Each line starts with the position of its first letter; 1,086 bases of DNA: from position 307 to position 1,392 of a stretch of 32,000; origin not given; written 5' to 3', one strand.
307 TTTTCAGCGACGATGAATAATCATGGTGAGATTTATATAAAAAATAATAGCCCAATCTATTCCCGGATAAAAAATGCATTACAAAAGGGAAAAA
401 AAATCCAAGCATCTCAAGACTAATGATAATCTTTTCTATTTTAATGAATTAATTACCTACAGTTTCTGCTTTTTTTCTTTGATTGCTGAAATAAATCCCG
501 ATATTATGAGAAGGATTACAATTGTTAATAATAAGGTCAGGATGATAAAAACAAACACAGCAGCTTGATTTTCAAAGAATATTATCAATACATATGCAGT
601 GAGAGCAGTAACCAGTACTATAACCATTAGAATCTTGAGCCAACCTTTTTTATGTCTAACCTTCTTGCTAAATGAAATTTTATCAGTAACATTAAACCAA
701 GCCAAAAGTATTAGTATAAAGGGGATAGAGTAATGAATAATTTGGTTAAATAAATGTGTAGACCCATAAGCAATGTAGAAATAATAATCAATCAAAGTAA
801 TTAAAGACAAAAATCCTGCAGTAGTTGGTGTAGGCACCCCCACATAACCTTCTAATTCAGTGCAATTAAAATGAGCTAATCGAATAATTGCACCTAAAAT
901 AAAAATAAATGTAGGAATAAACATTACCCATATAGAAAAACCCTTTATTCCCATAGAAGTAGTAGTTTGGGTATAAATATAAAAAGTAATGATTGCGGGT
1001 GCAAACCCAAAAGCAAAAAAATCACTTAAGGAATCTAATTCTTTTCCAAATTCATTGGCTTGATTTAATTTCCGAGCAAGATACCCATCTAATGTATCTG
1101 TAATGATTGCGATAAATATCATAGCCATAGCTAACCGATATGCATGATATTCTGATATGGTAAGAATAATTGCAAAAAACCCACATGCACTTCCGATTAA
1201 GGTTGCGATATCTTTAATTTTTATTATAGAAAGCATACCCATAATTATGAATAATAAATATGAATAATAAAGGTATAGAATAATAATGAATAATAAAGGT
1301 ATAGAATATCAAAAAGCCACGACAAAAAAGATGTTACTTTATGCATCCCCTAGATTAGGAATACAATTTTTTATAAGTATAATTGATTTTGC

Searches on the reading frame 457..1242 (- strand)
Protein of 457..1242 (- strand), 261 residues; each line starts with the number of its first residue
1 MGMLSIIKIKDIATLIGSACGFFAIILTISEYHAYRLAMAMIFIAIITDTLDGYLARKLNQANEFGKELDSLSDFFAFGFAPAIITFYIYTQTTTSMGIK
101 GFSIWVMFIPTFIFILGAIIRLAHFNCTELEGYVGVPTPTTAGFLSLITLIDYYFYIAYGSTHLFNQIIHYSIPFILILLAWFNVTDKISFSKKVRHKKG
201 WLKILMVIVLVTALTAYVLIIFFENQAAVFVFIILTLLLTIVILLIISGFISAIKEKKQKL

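Call 20: search_protein_families(library=pfam, proteins=[window:457-1242:-], max_evalue=0.01)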
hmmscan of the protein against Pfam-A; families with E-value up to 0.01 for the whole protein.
window:457-1242:- (261 aa): 1 family
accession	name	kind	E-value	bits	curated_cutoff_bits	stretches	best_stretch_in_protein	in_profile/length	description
PF01066.26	CDP-OH_P_transf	-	1.1e-17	65.3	22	1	14-151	8-134/152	CDP-alcohol phosphatidyltransferase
